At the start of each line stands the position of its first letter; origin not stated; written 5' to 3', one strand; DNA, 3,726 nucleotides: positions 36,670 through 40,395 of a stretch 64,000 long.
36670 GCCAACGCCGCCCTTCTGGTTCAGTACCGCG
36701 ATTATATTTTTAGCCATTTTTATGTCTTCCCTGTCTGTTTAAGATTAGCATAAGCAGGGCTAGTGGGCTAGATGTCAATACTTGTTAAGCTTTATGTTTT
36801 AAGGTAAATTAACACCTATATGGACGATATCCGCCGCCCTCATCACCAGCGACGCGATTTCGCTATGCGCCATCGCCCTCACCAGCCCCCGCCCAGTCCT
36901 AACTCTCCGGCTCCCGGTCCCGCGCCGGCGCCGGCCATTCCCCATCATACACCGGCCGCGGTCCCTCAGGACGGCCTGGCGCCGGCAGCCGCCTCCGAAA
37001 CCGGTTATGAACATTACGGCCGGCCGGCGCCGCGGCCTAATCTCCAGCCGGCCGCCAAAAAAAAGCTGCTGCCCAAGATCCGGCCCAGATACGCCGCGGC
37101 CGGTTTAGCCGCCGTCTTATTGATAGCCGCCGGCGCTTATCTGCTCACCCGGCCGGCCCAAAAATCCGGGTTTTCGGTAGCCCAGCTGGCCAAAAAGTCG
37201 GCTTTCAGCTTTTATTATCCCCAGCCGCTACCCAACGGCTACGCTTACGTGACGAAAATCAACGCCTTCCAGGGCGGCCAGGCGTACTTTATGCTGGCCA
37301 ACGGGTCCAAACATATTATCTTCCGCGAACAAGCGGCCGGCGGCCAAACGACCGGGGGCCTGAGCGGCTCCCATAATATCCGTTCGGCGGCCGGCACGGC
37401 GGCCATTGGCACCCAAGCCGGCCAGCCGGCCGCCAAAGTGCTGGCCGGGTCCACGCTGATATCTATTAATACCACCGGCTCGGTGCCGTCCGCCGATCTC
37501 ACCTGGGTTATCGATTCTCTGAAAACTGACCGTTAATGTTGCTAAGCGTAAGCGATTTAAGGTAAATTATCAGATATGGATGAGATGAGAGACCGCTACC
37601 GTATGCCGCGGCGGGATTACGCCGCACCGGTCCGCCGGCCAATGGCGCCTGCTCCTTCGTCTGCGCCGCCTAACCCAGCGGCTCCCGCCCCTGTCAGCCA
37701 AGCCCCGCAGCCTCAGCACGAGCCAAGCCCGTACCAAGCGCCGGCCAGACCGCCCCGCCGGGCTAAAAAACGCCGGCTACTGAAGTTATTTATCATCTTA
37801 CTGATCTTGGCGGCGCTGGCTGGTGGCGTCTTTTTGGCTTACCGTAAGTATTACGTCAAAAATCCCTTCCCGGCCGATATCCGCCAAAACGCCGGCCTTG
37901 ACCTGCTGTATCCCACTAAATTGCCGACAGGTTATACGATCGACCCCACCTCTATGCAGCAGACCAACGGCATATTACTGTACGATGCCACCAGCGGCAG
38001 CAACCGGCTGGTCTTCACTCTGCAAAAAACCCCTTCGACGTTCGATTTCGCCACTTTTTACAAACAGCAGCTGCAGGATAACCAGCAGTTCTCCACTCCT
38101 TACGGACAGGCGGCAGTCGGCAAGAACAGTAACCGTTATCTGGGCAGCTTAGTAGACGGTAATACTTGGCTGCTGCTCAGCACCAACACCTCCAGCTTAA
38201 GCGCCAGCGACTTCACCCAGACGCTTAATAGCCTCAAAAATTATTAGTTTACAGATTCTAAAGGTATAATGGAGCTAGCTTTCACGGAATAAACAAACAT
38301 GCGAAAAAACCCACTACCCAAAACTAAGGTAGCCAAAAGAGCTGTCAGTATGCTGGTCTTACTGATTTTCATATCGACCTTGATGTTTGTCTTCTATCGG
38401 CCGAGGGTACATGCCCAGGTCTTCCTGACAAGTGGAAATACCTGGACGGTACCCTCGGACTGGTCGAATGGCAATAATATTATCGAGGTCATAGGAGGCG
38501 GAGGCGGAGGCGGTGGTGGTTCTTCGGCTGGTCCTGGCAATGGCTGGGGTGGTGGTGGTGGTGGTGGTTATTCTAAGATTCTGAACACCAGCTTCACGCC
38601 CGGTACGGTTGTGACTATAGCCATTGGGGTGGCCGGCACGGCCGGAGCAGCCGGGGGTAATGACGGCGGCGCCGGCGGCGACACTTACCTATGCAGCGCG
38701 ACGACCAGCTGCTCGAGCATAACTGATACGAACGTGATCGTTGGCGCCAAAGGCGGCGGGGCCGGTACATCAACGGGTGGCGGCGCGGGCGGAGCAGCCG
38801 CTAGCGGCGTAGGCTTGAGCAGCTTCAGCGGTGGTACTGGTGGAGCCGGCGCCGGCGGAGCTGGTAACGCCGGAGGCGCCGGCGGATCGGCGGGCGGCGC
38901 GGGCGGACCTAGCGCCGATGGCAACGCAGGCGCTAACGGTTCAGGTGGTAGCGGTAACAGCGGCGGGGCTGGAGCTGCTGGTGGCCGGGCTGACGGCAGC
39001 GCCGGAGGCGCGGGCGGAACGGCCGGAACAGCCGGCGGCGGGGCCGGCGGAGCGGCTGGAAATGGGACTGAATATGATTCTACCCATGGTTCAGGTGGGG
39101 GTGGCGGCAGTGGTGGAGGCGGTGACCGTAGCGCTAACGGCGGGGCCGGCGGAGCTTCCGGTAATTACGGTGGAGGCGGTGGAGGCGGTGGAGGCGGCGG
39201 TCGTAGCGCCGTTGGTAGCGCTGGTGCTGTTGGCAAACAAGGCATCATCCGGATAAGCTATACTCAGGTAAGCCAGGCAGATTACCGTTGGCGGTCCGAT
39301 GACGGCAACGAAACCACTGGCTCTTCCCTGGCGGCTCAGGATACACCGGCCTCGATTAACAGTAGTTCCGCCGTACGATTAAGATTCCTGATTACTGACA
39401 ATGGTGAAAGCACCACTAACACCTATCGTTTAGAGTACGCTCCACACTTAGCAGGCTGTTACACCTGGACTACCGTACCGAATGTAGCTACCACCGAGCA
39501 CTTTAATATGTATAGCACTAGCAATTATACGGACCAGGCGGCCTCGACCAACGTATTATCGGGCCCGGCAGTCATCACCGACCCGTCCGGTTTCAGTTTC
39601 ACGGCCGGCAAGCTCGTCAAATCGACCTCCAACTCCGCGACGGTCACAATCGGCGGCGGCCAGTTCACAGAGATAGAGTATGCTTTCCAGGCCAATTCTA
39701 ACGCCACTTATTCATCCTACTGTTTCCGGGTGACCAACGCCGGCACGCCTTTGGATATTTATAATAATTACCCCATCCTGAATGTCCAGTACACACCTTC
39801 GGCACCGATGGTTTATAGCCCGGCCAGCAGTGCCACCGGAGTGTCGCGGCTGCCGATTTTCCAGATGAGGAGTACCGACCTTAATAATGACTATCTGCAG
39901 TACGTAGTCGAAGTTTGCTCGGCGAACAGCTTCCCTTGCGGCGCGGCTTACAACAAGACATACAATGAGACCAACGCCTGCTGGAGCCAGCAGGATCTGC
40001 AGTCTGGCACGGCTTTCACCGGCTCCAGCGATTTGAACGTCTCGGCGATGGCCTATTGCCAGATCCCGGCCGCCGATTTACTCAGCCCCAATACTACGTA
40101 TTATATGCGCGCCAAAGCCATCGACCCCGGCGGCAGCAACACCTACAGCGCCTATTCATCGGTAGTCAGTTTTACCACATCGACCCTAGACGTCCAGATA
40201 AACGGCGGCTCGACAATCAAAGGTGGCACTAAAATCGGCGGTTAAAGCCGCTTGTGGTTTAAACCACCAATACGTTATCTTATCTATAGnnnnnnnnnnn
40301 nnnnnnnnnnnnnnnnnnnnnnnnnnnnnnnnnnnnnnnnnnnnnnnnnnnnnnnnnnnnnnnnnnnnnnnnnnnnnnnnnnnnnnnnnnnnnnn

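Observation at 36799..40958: Three paralogous Arg/Pro-rich single-pass membrane proteins bracket a glycine-rich surface protein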

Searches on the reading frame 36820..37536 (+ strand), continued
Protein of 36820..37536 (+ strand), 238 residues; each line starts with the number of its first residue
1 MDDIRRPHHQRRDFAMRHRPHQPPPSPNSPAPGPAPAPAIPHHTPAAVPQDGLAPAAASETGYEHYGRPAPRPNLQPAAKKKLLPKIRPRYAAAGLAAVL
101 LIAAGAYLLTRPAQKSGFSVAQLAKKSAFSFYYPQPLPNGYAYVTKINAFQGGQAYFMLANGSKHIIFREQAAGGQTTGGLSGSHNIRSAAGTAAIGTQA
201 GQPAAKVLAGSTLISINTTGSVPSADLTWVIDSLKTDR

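Call 68: search_protein_families(library=pfam, proteins=[P0018, P0020, P0022, P0023, P0025, P0034, P0044, P0045, P0060, P0067], max_evalue=1)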
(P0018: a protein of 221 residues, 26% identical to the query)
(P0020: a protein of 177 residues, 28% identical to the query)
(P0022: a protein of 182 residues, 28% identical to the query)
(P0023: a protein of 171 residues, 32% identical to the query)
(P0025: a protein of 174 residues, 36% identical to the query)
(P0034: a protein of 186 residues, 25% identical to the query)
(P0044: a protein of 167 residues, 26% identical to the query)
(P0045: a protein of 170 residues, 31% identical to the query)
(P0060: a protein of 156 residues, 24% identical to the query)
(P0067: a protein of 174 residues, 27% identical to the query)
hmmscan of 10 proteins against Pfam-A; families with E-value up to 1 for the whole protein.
P0018 (221 aa): 1 family
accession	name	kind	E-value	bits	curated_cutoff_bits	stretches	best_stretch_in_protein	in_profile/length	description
PF14030.11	DUF4245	-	0.0032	17.9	30.1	1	57-148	9-98/165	Protein of unknown function (DUF4245)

P0020 (177 aa): 2 families
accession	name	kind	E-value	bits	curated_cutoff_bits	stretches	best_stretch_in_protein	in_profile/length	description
PF14030.11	DUF4245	-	0.012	16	30.1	1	21-94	14-85/165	Protein of unknown function (DUF4245)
PF10814.13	CwsA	-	0.044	14.5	26.7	1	6-43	81-120/134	Cell wall synthesis protein CwsA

P0022 (182 aa): 1 family
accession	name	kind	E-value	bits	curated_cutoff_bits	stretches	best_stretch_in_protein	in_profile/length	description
PF14030.11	DUF4245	-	0.035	14.5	30.1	1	22-109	11-98/165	Protein of unknown function (DUF4245)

P0023 (171 aa): 2 families
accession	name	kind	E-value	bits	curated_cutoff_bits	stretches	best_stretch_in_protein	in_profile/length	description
PF14030.11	DUF4245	-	0.0028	18.1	30.1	1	7-90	11-89/165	Protein of unknown function (DUF4245)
PF19721.4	DUF6215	-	0.26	11.3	27.1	1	8-34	9-35/135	Family of unknown function (DUF6215)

P0025 (174 aa): 1 family
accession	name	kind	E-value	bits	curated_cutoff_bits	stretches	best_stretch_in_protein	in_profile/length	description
PF14030.11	DUF4245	-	0.058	13.8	30.1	1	16-91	15-85/165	Protein of unknown function (DUF4245)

P0034 (186 aa): 2 families
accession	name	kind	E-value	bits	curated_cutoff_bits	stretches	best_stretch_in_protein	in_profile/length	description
PF14030.11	DUF4245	-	0.042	14.3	30.1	1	22-165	17-150/165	Protein of unknown function (DUF4245)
PF14285.11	DUF4367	-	0.095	13.6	22.1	1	70-124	4-55/110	Domain of unknown function (DUF4367)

P0044 (167 aa): 0 families

P0045 (170 aa): 4 families
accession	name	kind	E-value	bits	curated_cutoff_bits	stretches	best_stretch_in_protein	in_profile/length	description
PF14285.11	DUF4367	-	0.042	14.8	22.1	1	62-168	7-110/110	Domain of unknown function (DUF4367)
PF13194.11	DUF4010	-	0.047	13.8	30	1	6-54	85-133/210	Domain of unknown function (DUF4010)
PF14030.11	DUF4245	-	0.17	12.3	30.1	1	8-75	10-74/165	Protein of unknown function (DUF4245)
PF10907.13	DUF2749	-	0.19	12.2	25.5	1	3-35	3-35/72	Protein of unknown function (DUF2749)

P0060 (156 aa): 0 families

P0067 (174 aa): 2 families
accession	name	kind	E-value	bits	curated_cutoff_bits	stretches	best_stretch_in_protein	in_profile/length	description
PF14030.11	DUF4245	-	0.019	15.4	30.1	1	18-155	15-152/165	Protein of unknown function (DUF4245)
PF21813.2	DUF6882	-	0.093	13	23.9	1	99-155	86-142/142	Family of unknown function (DUF6882)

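Call 73: search_protein_families(library=phrogs, proteins=[window:36820-37536:+], max_evalue=0.01)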
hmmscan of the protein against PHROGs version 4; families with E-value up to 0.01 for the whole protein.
window:36820-37536:+ (238 aa): 0 families

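Call 74: find_encoding_contigs(protein=P0009, flank=10000, max_places=1)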
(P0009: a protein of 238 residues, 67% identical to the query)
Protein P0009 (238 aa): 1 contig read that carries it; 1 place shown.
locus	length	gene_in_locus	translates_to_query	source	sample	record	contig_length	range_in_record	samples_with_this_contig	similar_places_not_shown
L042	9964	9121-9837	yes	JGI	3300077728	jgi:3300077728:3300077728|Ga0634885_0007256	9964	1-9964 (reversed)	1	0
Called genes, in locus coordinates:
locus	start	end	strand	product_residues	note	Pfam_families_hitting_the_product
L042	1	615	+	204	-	?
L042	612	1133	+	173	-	PF13238:AAA_18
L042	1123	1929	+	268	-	PF17827:PrmC_N, PF05175:MTS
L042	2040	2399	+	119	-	-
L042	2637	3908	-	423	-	PF00089:Trypsin, PF13365:Trypsin_2, PF00595:PDZ (faint), PF13180:PDZ_2, PF17820:PDZ_6 (weak)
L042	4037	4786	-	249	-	-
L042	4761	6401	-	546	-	PF03816:LytR_cpsA_psr, PF13399:LytR_C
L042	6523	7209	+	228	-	PF10502:Peptidase_S26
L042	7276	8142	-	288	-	PF02195:ParB_N, PF17762:HTH_ParB, PF23552:ParB_C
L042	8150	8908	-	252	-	PF00142:Fer4_NifH, PF01656:CbiA, PF02374:ArsA_ATPase, PF06564:CBP_BcsQ, PF09140:MipZ, PF10609:ParA, PF13614:AAA_31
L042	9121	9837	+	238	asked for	-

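Call 75: find_encoding_contigs(protein=P0008, flank=10000, max_places=1)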
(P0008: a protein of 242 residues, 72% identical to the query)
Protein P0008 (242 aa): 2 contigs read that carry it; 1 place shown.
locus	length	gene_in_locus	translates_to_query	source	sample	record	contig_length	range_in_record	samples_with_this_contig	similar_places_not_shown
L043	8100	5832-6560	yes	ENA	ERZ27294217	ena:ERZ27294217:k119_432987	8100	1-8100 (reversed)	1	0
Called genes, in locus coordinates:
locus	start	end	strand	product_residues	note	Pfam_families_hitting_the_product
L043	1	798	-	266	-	?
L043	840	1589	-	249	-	-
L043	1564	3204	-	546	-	PF03816:LytR_cpsA_psr, PF13399:LytR_C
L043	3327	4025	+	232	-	PF10502:Peptidase_S26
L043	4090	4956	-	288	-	PF02195:ParB_N, PF17762:HTH_ParB, PF23552:ParB_C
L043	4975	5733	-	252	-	PF00142:Fer4_NifH, PF01656:CbiA, PF02374:ArsA_ATPase, PF06564:CBP_BcsQ, PF09140:MipZ, PF10609:ParA, PF13614:AAA_31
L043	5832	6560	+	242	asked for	-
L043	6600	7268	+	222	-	-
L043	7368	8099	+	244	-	?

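Call 76: find_encoding_contigs(protein=P0032, flank=10000, max_places=1)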
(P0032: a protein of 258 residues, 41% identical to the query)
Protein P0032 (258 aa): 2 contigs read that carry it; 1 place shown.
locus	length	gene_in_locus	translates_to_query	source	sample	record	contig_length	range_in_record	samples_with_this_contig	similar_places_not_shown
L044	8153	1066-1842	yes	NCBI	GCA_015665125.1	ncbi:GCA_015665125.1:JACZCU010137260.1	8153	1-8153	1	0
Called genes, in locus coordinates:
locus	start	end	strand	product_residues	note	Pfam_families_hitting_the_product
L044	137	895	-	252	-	PF00142:Fer4_NifH, PF01656:CbiA, PF02374:ArsA_ATPase (weak), PF06564:CBP_BcsQ, PF09140:MipZ, PF10609:ParA, PF13614:AAA_31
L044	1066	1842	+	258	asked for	-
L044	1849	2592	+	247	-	-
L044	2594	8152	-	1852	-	?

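Call 77: find_encoding_contigs(protein=P0016, flank=10000, max_places=1)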
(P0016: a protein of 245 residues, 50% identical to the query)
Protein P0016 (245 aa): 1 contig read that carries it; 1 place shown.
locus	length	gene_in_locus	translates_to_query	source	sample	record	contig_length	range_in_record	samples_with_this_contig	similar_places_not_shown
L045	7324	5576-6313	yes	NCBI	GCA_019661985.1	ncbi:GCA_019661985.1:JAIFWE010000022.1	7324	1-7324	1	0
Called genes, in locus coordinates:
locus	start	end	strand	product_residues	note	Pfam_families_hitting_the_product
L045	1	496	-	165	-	?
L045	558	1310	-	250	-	-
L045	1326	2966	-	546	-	PF03816:LytR_cpsA_psr, PF13399:LytR_C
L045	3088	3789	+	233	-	PF10502:Peptidase_S26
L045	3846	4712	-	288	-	PF02195:ParB_N, PF17762:HTH_ParB, PF23552:ParB_C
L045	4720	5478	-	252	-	PF00142:Fer4_NifH, PF01656:CbiA, PF02374:ArsA_ATPase, PF06564:CBP_BcsQ, PF09140:MipZ, PF10609:ParA, PF13614:AAA_31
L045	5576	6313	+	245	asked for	-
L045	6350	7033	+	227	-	-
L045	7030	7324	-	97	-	?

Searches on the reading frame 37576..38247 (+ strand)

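Call 4: search_protein_families(library=pfam, proteins=[window:37576-38247:+], max_evalue=1)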
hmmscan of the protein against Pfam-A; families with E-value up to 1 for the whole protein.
window:37576-38247:+ (223 aa): 2 families
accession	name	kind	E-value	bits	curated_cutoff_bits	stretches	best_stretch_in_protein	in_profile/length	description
PF19779.4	DUF6264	-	0.067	13.8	31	1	10-67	19-70/183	Family of unknown function (DUF6264)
PF09850.14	DotU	-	0.12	12.4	27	1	43-90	156-203/205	Type VI secretion system protein DotU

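Call 13: search_protein_families(library=ncbifam, proteins=[window:37576-38247:+], max_evalue=1)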
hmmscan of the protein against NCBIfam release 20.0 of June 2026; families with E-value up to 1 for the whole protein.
window:37576-38247:+ (223 aa): 8 families
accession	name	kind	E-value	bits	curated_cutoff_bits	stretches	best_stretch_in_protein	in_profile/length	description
NF005411.0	PRK06975.1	equivalog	0.005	15.2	414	1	11-90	275-350/660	fused uroporphyrinogen-III synthase HemD/membrane protein HemX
NF053766.1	ZapA_metallo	exception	0.012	14.6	940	1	110-171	246-309/483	ZapA family metalloprotease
NF033761.1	gliding_GltJ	equivalog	0.033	13.3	450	1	19-87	319-392/671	adventurous gliding motility protein GltJ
NF049861.1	SCO2400_fam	subfamily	0.05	14.2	55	1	26-88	53-115/136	SCO2400 family protein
NF040486.1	SrfA_fam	subfamily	0.05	13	150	1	24-84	180-240/438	SrfA family protein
NF050099.1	SepX_GlpR_2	exception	0.068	13.1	150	1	20-85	56-119/250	divisome protein SepX/GlpR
NF010008.0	PRK13481.1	equivalog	0.072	12.4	270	1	47-87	21-62/269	glycosyltransferase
NF038356.1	actino_DLW39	hypoth_equivalog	0.24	11.3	24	1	75-92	3-20/38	DLW-39 family protein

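Call 73: search_protein_families(library=phrogs, proteins=[window:37576-38247:+], max_evalue=0.01)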
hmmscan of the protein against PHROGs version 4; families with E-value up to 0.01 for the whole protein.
window:37576-38247:+ (223 aa): 0 families

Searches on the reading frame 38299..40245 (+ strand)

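Call 4: search_protein_families(library=pfam, proteins=[window:38299-40245:+], max_evalue=1)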
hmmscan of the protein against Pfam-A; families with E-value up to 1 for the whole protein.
window:38299-40245:+ (648 aa): 1 family
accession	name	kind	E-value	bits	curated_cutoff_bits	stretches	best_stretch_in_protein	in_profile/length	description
PF00041.27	fn3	-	0.13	13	25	0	594-621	55-82/84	Fibronectin type III domain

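Call 13: search_protein_families(library=ncbifam, proteins=[window:38299-40245:+], max_evalue=1)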
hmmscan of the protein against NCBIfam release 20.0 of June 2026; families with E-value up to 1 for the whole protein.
window:38299-40245:+ (648 aa): 0 families

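Call 73: search_protein_families(library=phrogs, proteins=[window:38299-40245:+], max_evalue=0.01)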
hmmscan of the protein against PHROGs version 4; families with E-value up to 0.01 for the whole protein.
window:38299-40245:+ (648 aa): 0 families
